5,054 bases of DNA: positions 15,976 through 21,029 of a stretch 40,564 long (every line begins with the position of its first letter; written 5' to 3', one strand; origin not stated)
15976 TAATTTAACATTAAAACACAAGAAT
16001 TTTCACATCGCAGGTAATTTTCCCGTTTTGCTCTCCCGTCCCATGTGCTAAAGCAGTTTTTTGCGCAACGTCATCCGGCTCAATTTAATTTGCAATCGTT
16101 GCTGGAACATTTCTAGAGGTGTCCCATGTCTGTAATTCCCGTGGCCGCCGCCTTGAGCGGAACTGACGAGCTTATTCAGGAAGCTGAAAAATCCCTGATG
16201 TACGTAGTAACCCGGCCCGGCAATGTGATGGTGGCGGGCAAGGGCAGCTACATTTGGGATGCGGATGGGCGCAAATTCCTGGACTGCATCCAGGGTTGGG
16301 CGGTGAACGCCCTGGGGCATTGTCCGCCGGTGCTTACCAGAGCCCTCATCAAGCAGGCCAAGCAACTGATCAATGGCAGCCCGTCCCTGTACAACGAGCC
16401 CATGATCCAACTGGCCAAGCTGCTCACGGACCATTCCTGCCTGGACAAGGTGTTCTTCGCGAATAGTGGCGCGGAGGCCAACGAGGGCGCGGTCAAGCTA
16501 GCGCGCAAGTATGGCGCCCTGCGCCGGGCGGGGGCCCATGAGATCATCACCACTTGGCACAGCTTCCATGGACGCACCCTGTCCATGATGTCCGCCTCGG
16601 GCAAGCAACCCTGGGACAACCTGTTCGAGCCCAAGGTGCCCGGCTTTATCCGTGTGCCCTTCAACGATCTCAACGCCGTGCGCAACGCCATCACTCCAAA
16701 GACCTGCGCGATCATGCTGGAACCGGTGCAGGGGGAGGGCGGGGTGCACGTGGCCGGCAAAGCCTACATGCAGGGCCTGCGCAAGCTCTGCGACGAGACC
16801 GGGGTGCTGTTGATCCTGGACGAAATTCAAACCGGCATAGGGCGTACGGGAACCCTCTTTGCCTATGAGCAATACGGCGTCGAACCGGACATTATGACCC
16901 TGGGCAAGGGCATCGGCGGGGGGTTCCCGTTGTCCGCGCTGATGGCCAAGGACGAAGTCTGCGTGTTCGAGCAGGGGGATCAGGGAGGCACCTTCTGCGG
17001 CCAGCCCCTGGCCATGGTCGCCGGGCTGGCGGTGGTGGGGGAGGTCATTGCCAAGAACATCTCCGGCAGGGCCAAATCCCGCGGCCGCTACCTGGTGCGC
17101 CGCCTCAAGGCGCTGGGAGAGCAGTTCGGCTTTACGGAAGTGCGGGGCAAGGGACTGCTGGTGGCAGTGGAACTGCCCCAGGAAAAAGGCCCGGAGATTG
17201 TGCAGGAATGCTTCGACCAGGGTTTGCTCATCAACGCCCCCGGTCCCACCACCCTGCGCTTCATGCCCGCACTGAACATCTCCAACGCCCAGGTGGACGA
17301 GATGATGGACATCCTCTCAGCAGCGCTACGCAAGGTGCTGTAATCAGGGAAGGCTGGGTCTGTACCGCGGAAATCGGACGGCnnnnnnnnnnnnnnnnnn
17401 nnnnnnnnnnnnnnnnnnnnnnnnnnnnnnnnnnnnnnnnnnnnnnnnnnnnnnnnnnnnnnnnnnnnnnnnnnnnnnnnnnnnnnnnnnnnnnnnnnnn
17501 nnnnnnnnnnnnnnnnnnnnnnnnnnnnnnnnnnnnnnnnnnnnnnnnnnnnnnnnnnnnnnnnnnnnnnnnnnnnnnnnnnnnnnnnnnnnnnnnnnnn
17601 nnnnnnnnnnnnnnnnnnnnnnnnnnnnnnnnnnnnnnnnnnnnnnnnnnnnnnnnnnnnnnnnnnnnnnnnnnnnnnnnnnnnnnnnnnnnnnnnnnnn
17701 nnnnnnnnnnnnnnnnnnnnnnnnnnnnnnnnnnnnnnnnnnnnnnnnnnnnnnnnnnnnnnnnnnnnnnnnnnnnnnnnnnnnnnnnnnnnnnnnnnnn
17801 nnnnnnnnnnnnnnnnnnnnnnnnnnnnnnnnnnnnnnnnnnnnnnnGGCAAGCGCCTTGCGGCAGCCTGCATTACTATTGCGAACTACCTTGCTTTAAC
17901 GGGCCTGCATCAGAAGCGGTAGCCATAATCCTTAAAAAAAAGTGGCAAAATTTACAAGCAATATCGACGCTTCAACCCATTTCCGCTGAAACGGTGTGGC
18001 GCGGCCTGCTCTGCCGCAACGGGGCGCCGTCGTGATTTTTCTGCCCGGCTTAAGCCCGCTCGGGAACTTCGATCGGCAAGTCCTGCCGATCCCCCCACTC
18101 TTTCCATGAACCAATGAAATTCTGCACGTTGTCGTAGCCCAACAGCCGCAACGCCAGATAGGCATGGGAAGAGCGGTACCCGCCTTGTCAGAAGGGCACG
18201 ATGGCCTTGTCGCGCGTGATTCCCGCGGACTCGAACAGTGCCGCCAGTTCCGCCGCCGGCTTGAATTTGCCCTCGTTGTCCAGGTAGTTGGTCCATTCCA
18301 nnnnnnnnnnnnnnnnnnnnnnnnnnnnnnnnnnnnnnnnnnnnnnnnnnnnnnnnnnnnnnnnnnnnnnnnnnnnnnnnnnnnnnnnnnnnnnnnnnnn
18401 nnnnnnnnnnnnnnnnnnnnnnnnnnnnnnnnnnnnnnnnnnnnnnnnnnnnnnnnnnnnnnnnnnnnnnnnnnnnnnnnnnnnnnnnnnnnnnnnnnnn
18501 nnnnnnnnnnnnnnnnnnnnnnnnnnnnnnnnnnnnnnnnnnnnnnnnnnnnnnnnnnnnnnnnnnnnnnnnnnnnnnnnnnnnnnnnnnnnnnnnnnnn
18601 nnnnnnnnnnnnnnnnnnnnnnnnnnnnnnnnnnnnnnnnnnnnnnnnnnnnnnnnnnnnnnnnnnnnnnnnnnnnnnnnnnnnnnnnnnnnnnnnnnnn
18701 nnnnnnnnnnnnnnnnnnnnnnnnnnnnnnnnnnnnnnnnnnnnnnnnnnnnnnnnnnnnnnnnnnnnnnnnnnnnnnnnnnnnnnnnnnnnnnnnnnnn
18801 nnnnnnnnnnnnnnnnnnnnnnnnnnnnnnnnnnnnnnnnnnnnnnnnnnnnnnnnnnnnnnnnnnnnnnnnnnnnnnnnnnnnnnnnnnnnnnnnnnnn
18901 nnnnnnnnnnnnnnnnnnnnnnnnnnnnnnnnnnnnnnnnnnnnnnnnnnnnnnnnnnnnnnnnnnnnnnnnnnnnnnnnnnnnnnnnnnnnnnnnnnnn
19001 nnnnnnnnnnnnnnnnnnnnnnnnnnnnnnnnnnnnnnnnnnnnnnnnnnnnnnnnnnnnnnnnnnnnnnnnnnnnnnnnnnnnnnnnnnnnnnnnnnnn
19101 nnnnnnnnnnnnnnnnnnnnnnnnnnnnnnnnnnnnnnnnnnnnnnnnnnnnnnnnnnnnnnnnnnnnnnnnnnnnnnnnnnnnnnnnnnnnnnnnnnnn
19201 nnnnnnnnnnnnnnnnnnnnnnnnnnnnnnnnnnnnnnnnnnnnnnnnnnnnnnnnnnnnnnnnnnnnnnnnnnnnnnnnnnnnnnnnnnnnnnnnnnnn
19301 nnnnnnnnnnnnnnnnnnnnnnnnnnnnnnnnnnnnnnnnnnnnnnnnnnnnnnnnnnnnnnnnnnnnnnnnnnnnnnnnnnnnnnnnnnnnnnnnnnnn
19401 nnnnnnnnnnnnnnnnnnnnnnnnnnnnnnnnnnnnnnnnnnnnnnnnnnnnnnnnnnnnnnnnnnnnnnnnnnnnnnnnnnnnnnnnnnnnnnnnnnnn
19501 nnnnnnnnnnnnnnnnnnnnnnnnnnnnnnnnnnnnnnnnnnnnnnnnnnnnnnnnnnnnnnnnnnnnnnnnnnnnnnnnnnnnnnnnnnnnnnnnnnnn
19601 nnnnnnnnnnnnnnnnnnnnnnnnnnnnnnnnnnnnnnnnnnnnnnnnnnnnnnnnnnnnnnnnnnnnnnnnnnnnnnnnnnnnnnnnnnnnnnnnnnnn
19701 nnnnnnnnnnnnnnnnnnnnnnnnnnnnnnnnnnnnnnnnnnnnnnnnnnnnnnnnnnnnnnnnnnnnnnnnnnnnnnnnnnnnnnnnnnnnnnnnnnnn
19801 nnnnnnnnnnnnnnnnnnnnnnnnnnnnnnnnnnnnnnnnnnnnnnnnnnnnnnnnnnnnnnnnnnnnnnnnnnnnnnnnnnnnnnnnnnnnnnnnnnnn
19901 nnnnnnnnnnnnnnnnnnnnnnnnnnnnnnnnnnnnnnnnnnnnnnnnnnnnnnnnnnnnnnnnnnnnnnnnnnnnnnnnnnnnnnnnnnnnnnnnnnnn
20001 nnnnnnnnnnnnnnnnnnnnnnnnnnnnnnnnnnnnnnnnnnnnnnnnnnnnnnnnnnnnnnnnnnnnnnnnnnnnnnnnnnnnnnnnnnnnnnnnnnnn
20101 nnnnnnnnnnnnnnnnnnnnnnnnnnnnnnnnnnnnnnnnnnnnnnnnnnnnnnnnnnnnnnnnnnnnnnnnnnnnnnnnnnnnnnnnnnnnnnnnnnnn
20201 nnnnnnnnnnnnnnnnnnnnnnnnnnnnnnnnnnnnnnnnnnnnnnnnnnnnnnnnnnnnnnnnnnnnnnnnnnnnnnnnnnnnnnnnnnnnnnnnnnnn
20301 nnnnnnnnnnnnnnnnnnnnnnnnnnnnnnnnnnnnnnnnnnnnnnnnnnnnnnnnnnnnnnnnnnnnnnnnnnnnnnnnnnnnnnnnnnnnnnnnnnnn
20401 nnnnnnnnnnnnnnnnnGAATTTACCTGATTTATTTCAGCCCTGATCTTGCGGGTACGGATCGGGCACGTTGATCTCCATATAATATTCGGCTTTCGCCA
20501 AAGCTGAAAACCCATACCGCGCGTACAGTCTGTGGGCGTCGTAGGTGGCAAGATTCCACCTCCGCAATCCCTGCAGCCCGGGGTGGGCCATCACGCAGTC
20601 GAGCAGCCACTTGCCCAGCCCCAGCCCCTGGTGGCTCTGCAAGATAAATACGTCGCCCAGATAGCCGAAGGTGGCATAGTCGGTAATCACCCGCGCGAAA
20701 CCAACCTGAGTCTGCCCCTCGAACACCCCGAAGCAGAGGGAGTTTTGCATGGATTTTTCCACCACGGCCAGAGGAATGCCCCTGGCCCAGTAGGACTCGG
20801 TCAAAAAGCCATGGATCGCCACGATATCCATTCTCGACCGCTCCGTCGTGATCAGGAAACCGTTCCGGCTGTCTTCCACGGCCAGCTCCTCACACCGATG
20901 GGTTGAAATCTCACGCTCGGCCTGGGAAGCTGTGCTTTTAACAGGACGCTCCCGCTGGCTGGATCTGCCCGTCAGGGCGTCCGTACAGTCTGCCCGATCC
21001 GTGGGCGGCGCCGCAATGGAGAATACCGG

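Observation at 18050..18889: Catalytic Cys of a two-domain rhodanese is encoded by TGA: candidate Sec-rhodanese hidden behind a truncated ORF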

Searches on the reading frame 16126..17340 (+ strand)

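Call 38: search_protein_families(library=pfam, proteins=[window:16126-17340:+], max_evalue=0.00001)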
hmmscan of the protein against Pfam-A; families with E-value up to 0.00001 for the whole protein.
window:16126-17340:+ (405 aa): 1 family
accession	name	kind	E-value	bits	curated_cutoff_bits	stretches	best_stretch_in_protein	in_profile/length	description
PF00202.27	Aminotran_3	-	8e-113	377.6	30.5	1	35-401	13-403/403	Aminotransferase class-III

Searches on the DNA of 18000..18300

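Call 20: search_rna_families(source=window, start=18000, end=18300, threshold=evalue, max_evalue=10, show_alignments=3)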
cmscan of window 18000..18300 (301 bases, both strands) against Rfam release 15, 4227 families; matches with E-value up to 10: 0.
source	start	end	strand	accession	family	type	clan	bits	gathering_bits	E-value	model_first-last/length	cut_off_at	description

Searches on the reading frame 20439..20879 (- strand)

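Call 59: search_protein_families(library=ncbifam, proteins=[window:20439-20879:-], max_evalue=0.001)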
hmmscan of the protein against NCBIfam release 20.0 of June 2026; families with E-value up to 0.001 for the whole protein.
window:20439-20879:- (147 aa): 3 families
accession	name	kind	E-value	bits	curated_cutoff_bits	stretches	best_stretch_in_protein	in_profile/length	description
NF040501.1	resist_ArsN2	equivalog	1.8e-05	24.4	125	1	36-132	15-109/133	arsenic resistance N-acetyltransferase ArsN2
NF007853.0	PRK10562.1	equivalog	6.8e-05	23.1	125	1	20-129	22-125/146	N-acetyltransferase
TIGR01575.1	rimI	equivalog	0.00073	19.7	86.4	0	40-135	23-124/132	ribosomal protein S18-alanine N-acetyltransferase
